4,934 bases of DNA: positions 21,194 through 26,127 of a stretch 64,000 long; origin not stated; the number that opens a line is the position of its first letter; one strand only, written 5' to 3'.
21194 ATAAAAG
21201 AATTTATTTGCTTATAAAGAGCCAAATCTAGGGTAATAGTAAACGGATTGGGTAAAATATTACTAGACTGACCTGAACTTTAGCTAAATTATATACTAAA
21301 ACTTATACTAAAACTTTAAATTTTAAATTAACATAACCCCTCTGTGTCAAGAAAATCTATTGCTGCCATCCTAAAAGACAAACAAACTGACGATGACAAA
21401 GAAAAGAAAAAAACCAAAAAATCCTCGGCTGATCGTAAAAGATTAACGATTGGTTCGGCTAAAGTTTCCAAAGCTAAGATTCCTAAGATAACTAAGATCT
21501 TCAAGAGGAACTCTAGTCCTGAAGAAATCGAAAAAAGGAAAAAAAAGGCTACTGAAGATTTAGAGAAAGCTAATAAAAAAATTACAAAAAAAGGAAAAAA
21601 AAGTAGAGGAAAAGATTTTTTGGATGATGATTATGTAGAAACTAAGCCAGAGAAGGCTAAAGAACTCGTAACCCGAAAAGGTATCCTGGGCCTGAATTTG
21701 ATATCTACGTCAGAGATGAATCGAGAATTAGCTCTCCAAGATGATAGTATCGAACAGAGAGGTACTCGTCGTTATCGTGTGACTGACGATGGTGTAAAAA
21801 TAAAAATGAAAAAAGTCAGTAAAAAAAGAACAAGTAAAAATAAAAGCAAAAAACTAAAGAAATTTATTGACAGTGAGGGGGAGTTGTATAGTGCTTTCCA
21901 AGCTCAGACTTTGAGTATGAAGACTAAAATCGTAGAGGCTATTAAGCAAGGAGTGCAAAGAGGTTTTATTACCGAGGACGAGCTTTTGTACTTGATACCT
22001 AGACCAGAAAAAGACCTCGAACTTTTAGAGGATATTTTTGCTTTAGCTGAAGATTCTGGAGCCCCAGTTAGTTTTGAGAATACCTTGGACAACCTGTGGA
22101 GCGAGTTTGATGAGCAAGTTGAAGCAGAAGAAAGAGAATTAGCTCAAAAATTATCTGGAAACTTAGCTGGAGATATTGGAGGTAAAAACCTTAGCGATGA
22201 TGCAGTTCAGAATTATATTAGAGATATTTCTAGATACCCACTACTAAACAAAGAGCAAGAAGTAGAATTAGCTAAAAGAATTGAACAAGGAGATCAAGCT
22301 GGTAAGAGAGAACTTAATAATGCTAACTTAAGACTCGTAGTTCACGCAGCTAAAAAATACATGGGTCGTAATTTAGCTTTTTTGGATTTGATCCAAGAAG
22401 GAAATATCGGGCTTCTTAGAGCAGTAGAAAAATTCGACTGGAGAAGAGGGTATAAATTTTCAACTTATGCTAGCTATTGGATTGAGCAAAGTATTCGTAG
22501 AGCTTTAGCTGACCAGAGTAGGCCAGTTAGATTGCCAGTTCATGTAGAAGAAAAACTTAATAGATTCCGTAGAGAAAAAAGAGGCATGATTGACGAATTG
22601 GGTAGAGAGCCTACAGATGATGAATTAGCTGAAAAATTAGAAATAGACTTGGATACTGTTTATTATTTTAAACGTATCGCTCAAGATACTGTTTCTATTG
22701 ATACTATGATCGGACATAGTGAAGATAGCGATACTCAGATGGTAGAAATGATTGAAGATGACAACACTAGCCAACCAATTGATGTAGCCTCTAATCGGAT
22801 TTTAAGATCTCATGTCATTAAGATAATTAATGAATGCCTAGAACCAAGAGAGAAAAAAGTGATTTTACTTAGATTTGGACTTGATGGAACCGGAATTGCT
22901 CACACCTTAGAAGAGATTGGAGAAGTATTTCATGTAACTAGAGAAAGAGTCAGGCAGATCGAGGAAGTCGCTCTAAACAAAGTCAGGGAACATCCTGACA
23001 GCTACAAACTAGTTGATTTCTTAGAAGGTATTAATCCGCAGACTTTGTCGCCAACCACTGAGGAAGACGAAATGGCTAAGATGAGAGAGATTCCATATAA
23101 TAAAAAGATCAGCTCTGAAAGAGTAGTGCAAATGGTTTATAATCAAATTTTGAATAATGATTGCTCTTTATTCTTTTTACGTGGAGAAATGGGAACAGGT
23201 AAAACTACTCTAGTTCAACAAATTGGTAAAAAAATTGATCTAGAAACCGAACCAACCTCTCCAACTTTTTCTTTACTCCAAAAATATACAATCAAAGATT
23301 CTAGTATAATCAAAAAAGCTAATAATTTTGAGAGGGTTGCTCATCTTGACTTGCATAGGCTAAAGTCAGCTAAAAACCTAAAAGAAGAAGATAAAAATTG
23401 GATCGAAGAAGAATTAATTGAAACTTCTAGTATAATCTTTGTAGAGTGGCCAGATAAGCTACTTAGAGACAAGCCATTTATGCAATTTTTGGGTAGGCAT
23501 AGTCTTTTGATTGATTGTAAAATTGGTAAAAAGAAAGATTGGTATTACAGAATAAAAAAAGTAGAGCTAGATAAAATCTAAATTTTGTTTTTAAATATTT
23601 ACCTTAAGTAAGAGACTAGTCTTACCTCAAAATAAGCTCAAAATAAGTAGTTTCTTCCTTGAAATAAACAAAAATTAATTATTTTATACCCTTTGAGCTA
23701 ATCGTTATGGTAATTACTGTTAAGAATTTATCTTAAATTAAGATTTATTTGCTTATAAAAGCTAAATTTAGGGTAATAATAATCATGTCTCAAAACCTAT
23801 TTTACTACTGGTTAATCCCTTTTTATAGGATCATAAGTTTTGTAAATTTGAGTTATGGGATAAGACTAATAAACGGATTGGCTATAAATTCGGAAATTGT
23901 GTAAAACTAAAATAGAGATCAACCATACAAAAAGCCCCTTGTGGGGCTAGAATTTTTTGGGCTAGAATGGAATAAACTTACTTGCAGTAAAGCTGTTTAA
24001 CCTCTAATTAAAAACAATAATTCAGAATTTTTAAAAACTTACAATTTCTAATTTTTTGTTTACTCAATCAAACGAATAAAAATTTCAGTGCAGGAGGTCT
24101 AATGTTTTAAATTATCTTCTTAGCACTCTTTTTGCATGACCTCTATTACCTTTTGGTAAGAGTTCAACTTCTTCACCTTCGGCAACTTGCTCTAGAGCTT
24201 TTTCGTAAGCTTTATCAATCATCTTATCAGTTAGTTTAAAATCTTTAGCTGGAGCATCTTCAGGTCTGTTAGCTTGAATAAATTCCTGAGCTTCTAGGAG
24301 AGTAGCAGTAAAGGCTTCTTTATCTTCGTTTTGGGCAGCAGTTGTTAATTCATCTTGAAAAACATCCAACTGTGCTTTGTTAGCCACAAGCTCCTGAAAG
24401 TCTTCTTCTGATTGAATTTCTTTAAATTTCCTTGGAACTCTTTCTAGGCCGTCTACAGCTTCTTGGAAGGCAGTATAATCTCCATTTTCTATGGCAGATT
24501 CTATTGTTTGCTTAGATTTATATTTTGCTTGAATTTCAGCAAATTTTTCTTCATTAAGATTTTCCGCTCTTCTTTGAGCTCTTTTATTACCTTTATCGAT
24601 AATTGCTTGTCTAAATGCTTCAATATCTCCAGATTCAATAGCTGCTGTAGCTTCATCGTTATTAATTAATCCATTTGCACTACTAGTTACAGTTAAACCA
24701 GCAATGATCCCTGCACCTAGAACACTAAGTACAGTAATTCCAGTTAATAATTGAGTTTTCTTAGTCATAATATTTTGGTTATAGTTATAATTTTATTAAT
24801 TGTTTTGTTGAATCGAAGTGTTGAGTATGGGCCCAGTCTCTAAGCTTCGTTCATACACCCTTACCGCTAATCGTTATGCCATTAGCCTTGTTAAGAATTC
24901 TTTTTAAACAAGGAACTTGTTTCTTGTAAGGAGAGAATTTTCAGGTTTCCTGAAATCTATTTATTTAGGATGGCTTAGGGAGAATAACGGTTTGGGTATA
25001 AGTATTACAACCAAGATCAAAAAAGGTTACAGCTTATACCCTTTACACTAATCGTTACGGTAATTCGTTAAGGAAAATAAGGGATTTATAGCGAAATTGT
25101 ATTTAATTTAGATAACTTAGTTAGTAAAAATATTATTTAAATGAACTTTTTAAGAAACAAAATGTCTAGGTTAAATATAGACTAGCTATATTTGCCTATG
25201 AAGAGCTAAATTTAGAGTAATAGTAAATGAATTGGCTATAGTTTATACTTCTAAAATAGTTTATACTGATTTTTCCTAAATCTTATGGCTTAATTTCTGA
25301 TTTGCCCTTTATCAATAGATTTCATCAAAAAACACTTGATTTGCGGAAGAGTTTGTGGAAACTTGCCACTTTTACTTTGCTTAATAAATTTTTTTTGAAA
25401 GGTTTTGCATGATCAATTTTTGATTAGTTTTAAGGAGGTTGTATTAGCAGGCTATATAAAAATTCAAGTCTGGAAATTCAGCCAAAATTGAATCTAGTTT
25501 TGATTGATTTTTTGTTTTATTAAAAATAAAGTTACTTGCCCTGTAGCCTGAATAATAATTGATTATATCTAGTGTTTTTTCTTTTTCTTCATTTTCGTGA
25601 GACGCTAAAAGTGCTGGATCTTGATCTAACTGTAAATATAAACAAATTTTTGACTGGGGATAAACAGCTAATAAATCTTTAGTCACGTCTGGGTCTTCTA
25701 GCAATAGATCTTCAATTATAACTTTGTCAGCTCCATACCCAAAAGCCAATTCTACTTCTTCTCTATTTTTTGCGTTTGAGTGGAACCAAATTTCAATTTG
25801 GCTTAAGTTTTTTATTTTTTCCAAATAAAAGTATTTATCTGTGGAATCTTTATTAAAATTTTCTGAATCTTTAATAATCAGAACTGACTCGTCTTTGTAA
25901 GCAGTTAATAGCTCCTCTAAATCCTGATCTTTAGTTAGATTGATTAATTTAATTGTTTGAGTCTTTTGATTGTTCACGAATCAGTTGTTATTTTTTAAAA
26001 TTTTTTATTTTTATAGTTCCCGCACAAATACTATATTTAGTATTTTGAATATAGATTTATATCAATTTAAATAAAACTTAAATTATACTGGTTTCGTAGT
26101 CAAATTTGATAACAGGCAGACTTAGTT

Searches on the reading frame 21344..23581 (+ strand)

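Call 32: search_protein_families(library=pfam, proteins=[window:21344-23581:+], max_evalue=0.001)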
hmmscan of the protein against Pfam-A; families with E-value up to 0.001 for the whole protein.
window:21344-23581:+ (745 aa): 6 families
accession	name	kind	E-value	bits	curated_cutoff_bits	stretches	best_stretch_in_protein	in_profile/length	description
PF04542.20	Sigma70_r2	-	1.1e-19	70.4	24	1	326-393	3-70/71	Sigma-70 region 2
PF02367.23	TsaE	-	1.4e-19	70.7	26.6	1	605-706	19-105/128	Threonylcarbamoyl adenosine biosynthesis protein TsaE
PF00140.25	Sigma70_r1_2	-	9.1e-15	54.8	22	1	286-319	1-34/34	Sigma-70 factor, region 1.2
PF04539.22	Sigma70_r3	-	9.9e-15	54.9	25.3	1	403-479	1-75/78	Sigma-70 region 3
PF04545.22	Sigma70_r4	-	1.2e-14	54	24.1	1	498-549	4-50/50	Sigma-70, region 4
PF05970.20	PIF1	-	0.00032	20.8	25.9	0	592-635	7-50/223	PIF1-like helicase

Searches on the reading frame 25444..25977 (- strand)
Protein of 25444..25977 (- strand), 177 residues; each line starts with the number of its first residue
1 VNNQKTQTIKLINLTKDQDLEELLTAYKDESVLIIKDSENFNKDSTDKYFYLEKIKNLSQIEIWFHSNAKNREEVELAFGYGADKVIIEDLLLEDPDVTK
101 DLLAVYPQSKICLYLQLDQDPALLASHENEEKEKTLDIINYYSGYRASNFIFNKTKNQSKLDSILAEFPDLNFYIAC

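Call 10: search_protein_families(library=pfam, proteins=[window:25444-25977:-], max_evalue=0.01)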
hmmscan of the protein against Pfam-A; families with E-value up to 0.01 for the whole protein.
window:25444-25977:- (177 aa): 1 family
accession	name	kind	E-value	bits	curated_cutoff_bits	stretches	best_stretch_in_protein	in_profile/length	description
PF00977.27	His_biosynth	-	2.6e-06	27.5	23.6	1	19-155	30-168/228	Histidine biosynthesis protein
